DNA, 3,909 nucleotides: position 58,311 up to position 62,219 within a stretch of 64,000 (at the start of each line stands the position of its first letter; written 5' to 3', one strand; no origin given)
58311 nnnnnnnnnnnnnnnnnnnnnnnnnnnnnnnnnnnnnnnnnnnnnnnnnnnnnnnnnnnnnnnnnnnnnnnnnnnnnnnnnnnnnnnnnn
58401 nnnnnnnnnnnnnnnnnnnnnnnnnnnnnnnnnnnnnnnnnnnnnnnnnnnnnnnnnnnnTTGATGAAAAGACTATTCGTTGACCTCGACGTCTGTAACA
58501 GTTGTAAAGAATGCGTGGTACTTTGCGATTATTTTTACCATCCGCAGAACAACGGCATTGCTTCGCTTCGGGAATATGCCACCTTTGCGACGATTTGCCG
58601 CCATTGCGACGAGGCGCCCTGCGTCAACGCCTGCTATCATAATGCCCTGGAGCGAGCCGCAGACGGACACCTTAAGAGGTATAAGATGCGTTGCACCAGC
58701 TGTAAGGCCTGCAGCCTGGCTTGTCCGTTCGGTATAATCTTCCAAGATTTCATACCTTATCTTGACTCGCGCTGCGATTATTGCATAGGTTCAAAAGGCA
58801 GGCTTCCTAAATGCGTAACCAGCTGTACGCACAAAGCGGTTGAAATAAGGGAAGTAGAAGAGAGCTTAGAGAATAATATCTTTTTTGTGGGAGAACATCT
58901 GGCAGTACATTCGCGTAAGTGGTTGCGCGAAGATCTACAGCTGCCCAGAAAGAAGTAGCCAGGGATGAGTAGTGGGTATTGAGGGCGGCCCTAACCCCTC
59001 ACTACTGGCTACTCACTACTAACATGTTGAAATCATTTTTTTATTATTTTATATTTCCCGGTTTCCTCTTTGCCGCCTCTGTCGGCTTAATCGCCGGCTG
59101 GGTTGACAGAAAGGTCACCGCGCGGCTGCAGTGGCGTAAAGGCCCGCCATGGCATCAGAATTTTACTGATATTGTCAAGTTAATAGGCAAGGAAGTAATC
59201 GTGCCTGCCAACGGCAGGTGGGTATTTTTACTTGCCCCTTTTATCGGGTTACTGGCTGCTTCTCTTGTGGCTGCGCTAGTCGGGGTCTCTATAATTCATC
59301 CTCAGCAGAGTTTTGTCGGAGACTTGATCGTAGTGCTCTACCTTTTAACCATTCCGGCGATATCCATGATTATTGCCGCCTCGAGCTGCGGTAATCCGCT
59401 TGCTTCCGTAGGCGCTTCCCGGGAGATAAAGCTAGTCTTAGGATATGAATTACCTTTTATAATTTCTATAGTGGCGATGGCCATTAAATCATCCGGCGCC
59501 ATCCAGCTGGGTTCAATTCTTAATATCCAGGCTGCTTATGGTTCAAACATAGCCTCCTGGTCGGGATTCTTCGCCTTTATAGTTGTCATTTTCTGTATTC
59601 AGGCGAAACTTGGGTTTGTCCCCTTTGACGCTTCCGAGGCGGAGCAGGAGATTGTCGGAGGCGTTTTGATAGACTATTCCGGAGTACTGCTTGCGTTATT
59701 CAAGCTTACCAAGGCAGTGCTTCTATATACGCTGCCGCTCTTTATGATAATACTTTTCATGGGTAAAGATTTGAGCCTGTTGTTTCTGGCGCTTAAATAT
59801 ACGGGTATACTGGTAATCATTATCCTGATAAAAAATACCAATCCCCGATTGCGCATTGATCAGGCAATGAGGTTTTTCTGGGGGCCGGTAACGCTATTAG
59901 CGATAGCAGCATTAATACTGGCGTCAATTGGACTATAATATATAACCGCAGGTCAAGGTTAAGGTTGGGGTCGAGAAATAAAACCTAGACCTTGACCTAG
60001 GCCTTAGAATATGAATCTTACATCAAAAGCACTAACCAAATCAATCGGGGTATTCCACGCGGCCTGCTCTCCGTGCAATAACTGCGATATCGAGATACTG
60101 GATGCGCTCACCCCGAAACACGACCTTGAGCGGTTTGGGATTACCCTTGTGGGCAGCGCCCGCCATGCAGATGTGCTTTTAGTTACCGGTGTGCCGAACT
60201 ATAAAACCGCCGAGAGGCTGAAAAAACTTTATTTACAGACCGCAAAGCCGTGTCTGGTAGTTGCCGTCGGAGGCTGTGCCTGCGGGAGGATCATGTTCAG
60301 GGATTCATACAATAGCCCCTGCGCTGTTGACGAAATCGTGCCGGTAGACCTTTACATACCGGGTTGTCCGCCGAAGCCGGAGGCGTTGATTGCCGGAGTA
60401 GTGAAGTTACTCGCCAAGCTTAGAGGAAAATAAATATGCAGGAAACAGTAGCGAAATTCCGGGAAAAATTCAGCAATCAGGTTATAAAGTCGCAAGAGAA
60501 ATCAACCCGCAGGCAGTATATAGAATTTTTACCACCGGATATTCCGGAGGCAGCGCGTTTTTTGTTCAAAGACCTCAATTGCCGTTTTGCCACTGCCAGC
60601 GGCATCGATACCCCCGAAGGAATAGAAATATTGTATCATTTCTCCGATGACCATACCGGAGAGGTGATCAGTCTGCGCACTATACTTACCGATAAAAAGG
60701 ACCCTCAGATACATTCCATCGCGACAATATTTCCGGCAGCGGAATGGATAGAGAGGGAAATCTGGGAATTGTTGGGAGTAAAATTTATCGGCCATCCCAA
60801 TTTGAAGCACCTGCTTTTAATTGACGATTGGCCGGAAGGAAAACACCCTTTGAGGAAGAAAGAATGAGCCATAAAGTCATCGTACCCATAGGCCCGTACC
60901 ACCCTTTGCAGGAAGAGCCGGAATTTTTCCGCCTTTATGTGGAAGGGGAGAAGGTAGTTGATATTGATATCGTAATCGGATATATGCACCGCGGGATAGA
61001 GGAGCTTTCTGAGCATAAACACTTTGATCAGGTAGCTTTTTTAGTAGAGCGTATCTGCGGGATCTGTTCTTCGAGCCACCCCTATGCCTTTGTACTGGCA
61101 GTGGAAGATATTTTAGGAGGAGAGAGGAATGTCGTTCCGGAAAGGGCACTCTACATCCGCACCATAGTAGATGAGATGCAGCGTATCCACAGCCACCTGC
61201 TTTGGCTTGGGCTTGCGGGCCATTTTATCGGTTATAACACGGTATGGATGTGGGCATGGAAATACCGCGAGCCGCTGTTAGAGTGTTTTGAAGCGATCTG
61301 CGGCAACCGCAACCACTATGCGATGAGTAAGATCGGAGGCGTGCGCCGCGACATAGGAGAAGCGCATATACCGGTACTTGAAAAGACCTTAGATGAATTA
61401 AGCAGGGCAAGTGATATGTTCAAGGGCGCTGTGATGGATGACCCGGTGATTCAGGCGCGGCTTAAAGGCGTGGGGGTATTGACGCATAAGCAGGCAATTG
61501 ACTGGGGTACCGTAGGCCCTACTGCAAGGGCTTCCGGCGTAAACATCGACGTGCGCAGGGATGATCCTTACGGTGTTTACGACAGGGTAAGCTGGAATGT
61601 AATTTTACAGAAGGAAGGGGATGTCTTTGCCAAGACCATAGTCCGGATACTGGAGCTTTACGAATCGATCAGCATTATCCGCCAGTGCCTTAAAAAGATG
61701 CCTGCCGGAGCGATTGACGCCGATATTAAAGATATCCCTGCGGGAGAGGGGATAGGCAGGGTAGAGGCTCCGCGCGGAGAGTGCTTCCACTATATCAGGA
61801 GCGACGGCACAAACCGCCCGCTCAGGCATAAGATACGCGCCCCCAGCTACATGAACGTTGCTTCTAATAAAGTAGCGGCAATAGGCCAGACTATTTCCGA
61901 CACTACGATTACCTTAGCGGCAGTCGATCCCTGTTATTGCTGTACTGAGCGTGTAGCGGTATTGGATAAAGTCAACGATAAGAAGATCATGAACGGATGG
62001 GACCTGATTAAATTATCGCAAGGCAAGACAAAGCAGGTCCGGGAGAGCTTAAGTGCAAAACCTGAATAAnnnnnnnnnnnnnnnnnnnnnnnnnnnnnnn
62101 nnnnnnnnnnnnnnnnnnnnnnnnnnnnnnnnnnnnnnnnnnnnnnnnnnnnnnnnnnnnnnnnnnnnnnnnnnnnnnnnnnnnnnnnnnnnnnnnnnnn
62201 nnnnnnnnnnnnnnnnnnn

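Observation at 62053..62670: PhoU-like helical protein inserted between the hydrogenase large subunit and the antiporter-like subunit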

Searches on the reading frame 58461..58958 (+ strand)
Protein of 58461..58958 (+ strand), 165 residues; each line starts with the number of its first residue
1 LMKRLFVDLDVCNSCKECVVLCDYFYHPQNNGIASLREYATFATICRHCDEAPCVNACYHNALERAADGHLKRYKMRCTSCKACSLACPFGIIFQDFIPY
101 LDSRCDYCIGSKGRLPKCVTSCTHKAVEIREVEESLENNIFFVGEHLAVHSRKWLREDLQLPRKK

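Call 3: search_protein_families(library=pfam, proteins=[window:58461-58958:+], max_evalue=0.01)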
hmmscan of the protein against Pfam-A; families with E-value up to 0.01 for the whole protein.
window:58461-58958:+ (165 aa): 10 families
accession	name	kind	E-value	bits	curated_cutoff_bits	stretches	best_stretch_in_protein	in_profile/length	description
PF13247.11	Fer4_11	-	2.5e-11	44.1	26.2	1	39-129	3-97/100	4Fe-4S dicluster domain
PF12838.12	Fer4_7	-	6.2e-09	36.6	27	1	46-92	2-52/52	4Fe-4S dicluster domain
PF13187.11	Fer4_9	-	2.5e-06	27.8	27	2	46-92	2-51/52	4Fe-4S dicluster domain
PF00037.32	Fer4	-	3.2e-06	27.2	21.1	1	77-93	7-23/24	4Fe-4S binding domain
PF12837.12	Fer4_6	-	1.1e-05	25.6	25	0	77-93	8-24/24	4Fe-4S binding domain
PF14697.11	Fer4_21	-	8.4e-05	23.1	35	1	46-90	8-53/59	4Fe-4S dicluster domain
PF12797.12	Fer4_2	-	0.00012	22.3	24.5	1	75-90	7-22/22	4Fe-4S binding domain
PF13484.11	Fer4_16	-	0.00048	21.3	30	0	77-99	1-22/66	4Fe-4S double cluster binding domain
PF13237.11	Fer4_10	-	0.00069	19.9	25.5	0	75-122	6-52/53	4Fe-4S dicluster domain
PF12800.12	Fer4_4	-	0.0057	17.4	24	0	77-91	3-17/17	4Fe-4S binding domain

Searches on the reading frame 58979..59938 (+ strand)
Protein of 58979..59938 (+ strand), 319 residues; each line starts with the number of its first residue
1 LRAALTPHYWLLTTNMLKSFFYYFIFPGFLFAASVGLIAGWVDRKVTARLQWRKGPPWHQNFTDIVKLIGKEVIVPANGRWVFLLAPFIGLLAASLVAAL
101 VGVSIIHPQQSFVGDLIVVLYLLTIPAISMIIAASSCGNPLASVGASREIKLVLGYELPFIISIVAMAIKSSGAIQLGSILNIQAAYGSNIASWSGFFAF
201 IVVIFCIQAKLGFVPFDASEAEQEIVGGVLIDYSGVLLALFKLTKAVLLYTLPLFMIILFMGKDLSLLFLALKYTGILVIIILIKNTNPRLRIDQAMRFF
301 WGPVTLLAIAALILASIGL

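Call 3: search_protein_families(library=pfam, proteins=[window:58979-59938:+], max_evalue=0.01)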
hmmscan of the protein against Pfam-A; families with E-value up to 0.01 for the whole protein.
window:58979-59938:+ (319 aa): 1 family
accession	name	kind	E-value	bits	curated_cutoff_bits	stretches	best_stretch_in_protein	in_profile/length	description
PF00146.26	NADHdh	-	5.6e-59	200.4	27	1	31-315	9-297/298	NADH dehydrogenase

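Call 4: search_protein_families(library=ncbifam, proteins=[window:58979-59938:+], max_evalue=0.01)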
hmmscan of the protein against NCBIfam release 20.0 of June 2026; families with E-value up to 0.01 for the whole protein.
window:58979-59938:+ (319 aa): 7 families
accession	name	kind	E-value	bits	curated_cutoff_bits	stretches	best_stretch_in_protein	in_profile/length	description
NF004741.0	PRK06076.1-2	equivalog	2.5e-47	161.7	305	1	16-317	17-331/337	NADH-quinone oxidoreductase subunit NuoH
NF040610.1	F420_dehyd_FpoH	exception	2.5e-28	99.4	475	1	34-315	25-332/339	F420H2 dehydrogenase subunit FpoH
NF004745.0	PRK06076.1-6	equivalog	1e-27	97.3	450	1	41-314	35-328/341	NADH-quinone oxidoreductase subunit NuoH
NF004740.0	PRK06076.1-1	equivalog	6.3e-25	88.4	399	1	34-313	27-314/325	NADH-quinone oxidoreductase subunit NuoH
NF004743.0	PRK06076.1-4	equivalog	1.1e-24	87.2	494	1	29-306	24-332/433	NADH-quinone oxidoreductase subunit NuoH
NF004742.0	PRK06076.1-3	equivalog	4.4e-22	78.7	531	1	44-315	47-344/356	NADH-quinone oxidoreductase subunit NuoH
NF004744.0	PRK06076.1-5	equivalog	9.1e-22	77.7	542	1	30-262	38-278/372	NADH-quinone oxidoreductase subunit NuoH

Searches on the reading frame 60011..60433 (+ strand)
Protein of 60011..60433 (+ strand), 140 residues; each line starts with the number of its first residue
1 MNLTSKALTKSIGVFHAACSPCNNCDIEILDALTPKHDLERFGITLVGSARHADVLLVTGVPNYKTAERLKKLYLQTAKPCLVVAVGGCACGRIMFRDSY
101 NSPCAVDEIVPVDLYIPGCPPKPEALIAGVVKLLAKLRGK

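Call 3: search_protein_families(library=pfam, proteins=[window:60011-60433:+], max_evalue=0.01)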
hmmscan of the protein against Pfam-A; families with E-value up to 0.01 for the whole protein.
window:60011-60433:+ (140 aa): 1 family
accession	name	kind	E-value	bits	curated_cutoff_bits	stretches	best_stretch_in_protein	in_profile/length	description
PF01058.29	Oxidored_q6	-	1.7e-25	89.6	27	1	22-133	1-128/128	NADH ubiquinone oxidoreductase, 20 Kd subunit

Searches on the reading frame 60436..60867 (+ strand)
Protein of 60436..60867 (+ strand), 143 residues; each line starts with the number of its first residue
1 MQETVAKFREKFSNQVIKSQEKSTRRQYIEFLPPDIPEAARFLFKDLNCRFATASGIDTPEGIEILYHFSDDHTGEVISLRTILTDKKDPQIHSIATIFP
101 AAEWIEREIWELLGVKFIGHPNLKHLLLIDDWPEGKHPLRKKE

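Call 3: search_protein_families(library=pfam, proteins=[window:60436-60867:+], max_evalue=0.01)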
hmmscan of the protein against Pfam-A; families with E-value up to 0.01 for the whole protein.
window:60436-60867:+ (143 aa): 1 family
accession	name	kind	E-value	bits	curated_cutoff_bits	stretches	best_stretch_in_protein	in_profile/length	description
PF00329.25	Complex1_30kDa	-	2.1e-27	96.6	22.5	1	33-142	5-117/124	Respiratory-chain NADH dehydrogenase, 30 Kd subunit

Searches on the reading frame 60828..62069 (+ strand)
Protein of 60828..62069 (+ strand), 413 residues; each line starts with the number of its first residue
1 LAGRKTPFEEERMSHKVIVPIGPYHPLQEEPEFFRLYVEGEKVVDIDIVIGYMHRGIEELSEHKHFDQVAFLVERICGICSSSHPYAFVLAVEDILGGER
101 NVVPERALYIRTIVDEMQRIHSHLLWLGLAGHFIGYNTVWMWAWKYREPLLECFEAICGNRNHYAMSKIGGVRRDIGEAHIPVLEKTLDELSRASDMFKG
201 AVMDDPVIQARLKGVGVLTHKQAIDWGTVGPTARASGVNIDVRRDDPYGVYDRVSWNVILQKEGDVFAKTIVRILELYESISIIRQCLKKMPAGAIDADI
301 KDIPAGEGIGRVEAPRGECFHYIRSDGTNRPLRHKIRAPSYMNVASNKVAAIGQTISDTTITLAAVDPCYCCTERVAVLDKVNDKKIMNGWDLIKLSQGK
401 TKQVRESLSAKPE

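Call 3: search_protein_families(library=pfam, proteins=[window:60828-62069:+], max_evalue=0.01)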
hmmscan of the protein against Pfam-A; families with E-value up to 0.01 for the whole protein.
window:60828-62069:+ (413 aa): 2 families
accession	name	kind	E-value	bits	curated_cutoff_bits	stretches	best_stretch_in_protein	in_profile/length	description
PF00346.24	Complex1_49kDa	-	7.5e-72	242.1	24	2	134-299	2-167/271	Respiratory-chain NADH dehydrogenase, 49 Kd subunit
PF00374.24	NiFeSe_Hases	-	5.9e-14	52.3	25.8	1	55-126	1-69/508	Nickel-dependent hydrogenase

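Call 4: search_protein_families(library=ncbifam, proteins=[window:60828-62069:+], max_evalue=0.01)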
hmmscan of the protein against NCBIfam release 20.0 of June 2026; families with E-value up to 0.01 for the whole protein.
window:60828-62069:+ (413 aa): 16 families
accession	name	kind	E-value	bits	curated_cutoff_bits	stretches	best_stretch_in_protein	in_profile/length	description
NF004739.1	PRK06075.1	equivalog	6e-101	338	360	2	19-298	3-279/384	NADH-quinone oxidoreductase subunit D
TIGR01962.1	NuoD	equivalog_domain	2.5e-90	303.1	459.35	2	16-301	2-284/386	NADH dehydrogenase (quinone) subunit D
NF040602.1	F420_dehyd_FpoD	exception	1.4e-83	281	600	1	13-373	4-370/372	F420H2 dehydrogenase subunit FpoD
NF008974.0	PRK12322.1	equivalog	1.4e-80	271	522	1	16-368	6-359/366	NADH-quinone oxidoreductase subunit D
NF009808.0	PRK13292.1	equivalog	1.3e-70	238.3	1156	2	8-295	399-683/791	NADH-quinone oxidoreductase subunit B/C/D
NF008728.0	PRK11742.1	equivalog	5.9e-66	223.1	840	2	17-299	215-494/598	NADH-quinone oxidoreductase subunit C/D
NF005649.0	PRK07415.1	equivalog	2.2e-61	208.1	583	2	14-297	8-289/394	NAD(P)H-quinone oxidoreductase subunit H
TIGR03295.1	frhA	equivalog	1.7e-16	60.2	392.5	2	55-178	41-168/412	coenzyme F420 hydrogenase subunit alpha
NF033181.1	NiFeSe_hydrog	equivalog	1.6e-15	57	600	1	37-126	21-106/507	nickel-dependent hydrogenase large subunit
NF045518.1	H2_NiFeSe_large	exception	1.4e-13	50.5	780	1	36-125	20-105/485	NiFeSe hydrogenase large subunit HysA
NF041785.2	VhuA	equivalog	1.6e-10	40.1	800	1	42-126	27-107/418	F420-non-reducing hydrogenase Vhu subunit A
NF040828.1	sulfhyd_ShyA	equivalog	2.1e-10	40.1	700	2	38-147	21-129/415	NAD(P)-dependent hydrogenase/sulfhydrogenase 2 subunit alpha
NF007778.0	PRK10467.1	equivalog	6.8e-10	37.8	969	1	47-125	31-106/567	hydrogenase 2 large subunit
NF007550.0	PRK10170.1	equivalog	1.6e-09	36.8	1101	1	38-126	37-122/597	Ni/Fe-hydrogenase large subunit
NF040832.1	sulfhyd_HydA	equivalog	4e-05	22.9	880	0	39-147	26-131/426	NADPH-dependent hydrogenase/sulfhydrogenase 1 subunit alpha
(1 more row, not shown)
